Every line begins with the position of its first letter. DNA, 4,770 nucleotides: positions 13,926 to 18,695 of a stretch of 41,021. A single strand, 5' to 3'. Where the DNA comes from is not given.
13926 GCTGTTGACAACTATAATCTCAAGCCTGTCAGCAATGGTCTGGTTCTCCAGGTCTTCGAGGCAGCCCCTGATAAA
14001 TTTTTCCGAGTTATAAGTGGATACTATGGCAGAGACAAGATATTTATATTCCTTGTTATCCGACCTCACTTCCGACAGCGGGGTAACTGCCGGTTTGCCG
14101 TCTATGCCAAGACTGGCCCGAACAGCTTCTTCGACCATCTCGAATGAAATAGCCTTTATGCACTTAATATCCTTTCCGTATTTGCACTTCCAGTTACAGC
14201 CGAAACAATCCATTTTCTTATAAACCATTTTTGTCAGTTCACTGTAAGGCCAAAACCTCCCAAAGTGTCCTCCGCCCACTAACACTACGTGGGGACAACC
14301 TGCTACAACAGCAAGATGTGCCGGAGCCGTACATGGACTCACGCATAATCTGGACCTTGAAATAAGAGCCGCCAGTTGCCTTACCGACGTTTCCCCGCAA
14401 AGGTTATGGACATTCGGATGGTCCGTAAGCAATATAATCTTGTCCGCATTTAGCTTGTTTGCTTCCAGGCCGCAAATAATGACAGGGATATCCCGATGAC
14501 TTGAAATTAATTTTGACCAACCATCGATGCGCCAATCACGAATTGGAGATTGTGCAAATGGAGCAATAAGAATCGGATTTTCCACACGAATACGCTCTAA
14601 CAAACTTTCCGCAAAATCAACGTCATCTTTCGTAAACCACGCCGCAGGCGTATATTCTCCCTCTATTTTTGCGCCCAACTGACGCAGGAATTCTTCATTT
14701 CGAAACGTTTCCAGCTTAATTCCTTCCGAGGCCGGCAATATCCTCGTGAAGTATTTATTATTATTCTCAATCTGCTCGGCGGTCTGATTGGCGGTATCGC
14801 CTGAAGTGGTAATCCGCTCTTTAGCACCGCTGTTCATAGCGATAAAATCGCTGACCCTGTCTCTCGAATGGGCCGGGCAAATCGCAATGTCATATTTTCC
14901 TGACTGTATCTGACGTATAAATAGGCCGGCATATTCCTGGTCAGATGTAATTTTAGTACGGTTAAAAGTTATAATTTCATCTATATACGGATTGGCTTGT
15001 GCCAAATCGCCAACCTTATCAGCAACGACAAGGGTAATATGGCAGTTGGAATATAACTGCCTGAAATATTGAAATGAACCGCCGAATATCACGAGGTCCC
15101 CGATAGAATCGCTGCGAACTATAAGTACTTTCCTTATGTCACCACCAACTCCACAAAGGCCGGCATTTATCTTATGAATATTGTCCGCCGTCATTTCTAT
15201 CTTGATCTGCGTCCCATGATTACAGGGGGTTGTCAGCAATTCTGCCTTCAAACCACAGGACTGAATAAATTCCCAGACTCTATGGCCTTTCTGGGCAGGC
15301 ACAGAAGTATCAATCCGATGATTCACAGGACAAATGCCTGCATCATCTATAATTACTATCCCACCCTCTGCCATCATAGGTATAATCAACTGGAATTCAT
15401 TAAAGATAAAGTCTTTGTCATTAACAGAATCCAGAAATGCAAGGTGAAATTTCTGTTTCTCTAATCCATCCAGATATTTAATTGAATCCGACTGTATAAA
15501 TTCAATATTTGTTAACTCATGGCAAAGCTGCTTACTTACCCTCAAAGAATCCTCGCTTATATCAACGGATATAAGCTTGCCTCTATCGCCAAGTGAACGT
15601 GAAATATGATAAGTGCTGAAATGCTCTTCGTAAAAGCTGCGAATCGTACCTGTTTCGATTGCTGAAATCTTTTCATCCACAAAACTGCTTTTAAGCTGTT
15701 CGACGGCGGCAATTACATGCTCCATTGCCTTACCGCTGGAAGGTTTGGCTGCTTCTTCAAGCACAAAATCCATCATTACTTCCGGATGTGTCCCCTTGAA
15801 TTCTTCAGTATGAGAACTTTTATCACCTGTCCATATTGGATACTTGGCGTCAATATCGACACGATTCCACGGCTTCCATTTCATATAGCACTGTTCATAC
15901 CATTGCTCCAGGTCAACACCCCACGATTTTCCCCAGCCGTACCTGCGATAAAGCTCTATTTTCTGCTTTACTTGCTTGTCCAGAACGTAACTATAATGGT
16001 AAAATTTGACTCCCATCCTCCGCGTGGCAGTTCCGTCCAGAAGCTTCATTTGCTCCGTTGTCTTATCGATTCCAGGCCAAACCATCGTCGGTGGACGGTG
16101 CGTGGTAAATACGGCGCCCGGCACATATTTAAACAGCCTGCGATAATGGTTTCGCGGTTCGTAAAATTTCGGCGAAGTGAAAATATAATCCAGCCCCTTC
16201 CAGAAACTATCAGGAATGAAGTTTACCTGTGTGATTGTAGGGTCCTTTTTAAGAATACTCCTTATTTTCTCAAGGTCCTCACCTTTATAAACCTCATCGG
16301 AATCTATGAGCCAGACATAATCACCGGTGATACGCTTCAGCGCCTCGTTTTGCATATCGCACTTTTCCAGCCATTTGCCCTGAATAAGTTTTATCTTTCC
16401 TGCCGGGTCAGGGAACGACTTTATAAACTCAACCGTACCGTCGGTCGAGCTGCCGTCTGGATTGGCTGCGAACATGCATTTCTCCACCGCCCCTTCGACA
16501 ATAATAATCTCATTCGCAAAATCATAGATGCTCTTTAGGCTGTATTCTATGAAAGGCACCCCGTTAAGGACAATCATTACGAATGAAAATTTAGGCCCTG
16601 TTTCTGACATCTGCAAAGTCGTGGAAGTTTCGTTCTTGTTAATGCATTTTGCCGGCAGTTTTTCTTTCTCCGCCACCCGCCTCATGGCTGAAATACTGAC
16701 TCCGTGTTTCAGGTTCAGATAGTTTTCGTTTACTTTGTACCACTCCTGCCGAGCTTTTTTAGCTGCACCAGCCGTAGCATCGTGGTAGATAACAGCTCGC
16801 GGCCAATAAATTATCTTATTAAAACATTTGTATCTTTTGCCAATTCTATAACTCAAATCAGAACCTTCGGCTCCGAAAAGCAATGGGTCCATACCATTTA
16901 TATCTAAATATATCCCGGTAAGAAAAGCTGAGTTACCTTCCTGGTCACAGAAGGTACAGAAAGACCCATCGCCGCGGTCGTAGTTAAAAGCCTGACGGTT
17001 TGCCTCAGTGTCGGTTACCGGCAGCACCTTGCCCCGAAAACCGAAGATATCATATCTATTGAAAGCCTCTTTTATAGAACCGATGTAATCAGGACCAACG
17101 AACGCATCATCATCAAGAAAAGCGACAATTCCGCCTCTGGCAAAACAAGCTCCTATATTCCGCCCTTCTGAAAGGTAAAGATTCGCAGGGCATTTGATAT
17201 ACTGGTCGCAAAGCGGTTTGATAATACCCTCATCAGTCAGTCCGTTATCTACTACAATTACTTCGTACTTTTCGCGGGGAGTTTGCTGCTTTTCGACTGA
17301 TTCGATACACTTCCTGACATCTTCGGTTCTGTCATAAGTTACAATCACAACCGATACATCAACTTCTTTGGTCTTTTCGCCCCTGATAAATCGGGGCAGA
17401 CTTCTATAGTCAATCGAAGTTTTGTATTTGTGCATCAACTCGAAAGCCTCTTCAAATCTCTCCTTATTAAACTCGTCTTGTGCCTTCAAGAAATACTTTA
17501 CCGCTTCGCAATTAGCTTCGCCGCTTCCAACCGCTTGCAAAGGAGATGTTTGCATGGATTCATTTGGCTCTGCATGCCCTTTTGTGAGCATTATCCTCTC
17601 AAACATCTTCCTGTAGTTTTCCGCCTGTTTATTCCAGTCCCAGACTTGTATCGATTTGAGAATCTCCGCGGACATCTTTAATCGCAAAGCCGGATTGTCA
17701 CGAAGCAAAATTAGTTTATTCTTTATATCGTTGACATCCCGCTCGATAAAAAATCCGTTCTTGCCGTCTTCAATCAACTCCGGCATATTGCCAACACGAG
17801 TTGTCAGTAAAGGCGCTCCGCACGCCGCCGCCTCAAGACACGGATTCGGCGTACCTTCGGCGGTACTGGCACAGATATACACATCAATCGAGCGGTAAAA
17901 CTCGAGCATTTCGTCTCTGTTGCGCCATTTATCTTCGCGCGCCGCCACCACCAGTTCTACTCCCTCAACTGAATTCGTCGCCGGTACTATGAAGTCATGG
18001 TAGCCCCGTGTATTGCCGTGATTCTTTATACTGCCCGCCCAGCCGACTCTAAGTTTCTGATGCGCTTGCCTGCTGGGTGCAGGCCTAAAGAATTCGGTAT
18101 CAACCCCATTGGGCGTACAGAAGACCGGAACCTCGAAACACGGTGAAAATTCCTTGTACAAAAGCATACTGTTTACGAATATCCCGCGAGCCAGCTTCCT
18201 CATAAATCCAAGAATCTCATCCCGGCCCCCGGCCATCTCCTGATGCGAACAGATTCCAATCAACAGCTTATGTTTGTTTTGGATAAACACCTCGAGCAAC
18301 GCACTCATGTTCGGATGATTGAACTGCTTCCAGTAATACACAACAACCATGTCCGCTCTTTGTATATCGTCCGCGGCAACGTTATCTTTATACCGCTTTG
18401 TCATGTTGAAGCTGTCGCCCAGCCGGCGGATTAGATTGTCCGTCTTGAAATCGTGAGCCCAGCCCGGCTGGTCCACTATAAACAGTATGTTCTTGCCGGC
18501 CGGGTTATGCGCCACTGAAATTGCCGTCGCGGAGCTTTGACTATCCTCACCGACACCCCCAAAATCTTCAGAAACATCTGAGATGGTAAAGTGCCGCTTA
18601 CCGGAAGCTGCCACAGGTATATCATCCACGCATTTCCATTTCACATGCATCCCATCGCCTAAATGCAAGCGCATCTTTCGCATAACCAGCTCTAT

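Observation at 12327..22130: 3,267-aa single ORF fusing about ten glycan-building domains, embedded in the late flagellar operon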

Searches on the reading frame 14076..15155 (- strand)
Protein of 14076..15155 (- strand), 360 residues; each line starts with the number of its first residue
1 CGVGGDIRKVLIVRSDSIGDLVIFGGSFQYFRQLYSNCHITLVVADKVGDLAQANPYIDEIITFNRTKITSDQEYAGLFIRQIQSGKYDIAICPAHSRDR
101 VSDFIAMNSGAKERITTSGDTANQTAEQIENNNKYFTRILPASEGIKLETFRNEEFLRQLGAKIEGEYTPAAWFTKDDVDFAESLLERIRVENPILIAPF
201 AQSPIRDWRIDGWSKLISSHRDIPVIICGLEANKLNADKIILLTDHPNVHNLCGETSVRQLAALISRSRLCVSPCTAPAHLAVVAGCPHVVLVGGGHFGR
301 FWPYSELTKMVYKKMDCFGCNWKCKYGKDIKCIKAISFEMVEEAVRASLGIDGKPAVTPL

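Call 17: search_protein_families(library=pfam, proteins=[window:14076-15155:-], max_evalue=0.01)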
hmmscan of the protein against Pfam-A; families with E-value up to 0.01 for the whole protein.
window:14076-15155:- (360 aa): 1 family
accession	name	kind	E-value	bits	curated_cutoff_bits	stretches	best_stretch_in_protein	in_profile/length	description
PF01075.23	Glyco_transf_9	-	4e-13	49.7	22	1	175-317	87-233/247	Glycosyltransferase family 9 (heptosyltransferase)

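Call 73: search_solved_structures(query=window:14076-15155:-, max_evalue=0.01)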
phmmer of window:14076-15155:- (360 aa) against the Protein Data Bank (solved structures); distinct sequences matched with E-value up to 0.01: 2.
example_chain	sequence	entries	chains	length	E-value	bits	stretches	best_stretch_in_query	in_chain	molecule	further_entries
3tov_A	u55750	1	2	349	7.2e-08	35.1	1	6-102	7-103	Glycosyl transferase family 9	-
3eb2_A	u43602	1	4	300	0.0086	18.3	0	184-284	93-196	Putative dihydrodipicolinate synthetase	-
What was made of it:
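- Tried and rejected: PDB sequence search with M8: only a generic GT9 structure, 3tov (call 73).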

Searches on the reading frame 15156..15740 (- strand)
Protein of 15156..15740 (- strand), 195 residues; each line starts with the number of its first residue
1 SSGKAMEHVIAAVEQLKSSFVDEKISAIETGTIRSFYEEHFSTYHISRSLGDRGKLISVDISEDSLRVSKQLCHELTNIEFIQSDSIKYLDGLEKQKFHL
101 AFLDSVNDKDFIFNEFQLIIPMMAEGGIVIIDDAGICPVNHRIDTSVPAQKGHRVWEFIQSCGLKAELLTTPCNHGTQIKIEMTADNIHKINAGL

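Call 17: search_protein_families(library=pfam, proteins=[window:15156-15740:-], max_evalue=0.01)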
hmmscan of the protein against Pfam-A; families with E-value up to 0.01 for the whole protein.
window:15156-15740:- (195 aa): 5 families
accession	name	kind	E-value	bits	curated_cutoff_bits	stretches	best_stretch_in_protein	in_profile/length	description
PF13578.12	Methyltransf_24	-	7e-11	43.4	26.3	1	41-133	9-104/105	Methyltransferase domain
PF13847.12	Methyltransf_31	-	2.9e-08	33.9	27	1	45-135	20-113/145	Methyltransferase domain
PF01596.23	Methyltransf_3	-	2.6e-07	30.6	22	1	40-134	56-155/204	O-methyltransferase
PF04989.18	RMNT_CmcI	-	0.0001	22.6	23.2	1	46-145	53-159/206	Rhamnosyl O-methyltransferase/CmcI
PF13649.12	Methyltransf_25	-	0.0051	17.9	27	1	45-103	14-70/97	Methyltransferase domain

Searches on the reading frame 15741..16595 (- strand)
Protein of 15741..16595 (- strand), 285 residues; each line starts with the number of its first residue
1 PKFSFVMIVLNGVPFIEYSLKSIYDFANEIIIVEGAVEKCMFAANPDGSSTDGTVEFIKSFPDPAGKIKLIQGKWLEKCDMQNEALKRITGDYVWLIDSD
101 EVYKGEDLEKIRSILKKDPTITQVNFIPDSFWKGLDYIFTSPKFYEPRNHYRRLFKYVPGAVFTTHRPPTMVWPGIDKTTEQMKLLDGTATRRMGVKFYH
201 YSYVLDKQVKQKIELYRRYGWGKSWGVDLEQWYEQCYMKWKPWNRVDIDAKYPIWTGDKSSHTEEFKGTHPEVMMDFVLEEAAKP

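Call 17: search_protein_families(library=pfam, proteins=[window:15741-16595:-], max_evalue=0.01)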
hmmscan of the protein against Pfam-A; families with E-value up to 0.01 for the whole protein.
window:15741-16595:- (285 aa): 2 families
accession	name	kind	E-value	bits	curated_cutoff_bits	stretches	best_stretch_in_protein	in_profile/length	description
PF00535.33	Glycos_transf_2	-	2.5e-12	47.5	23.3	1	47-142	35-130/168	Glycosyl transferase family 2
PF13641.12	Glyco_tranf_2_3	-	0.00055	20.5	27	1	50-138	40-131/230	Glycosyltransferase like family 2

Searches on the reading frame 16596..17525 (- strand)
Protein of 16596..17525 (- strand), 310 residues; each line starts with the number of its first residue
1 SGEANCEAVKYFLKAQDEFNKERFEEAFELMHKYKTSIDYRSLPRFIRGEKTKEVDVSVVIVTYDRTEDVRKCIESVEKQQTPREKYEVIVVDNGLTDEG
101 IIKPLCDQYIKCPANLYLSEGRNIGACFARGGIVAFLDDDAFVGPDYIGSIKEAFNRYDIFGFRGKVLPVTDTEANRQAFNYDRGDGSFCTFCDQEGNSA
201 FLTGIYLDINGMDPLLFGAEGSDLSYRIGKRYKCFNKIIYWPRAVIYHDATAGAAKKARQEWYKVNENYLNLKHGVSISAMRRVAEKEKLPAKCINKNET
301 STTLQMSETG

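Call 17: search_protein_families(library=pfam, proteins=[window:16596-17525:-], max_evalue=0.01)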
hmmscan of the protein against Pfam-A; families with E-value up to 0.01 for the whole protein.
window:16596-17525:- (310 aa): 4 families
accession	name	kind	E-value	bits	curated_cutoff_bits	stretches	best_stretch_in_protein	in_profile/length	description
PF00535.33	Glycos_transf_2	-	3.8e-19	69.7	23.3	1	58-162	1-113/168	Glycosyl transferase family 2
PF10111.15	Glyco_tranf_2_2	-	2.4e-05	24.4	27.3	1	58-150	1-101/276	Glycosyltransferase like family 2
PF13641.12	Glyco_tranf_2_3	-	0.00084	19.8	27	1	57-204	3-161/230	Glycosyltransferase like family 2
PF03071.21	GNT-I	-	0.0083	15.4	25.4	0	25-96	62-134/434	GNT-I family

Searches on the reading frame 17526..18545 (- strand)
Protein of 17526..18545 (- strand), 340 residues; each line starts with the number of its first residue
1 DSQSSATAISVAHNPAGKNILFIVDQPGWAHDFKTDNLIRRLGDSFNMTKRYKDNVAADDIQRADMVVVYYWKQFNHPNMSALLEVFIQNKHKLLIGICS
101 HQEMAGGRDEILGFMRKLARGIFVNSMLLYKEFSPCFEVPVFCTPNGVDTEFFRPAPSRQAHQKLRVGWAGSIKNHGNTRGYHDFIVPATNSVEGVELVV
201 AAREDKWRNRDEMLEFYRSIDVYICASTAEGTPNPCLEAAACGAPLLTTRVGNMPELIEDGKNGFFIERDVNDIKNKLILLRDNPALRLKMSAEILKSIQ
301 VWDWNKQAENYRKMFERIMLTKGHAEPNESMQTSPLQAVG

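Call 17: search_protein_families(library=pfam, proteins=[window:17526-18545:-], max_evalue=0.01)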
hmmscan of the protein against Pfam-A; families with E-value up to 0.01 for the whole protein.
window:17526-18545:- (340 aa): 3 families
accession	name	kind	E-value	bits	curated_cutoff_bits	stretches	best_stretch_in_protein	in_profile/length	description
PF00534.26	Glycos_transf_1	-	7.7e-17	61.8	26.4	1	208-293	81-167/172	Glycosyl transferases group 1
PF13692.12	Glyco_trans_1_4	-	2.4e-16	60.7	27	1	210-281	67-139/142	Glycosyl transferases group 1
PF13524.12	Glyco_trans_1_2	-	2.4e-09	37.7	25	1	181-298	23-128/144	Glycosyl transferase-like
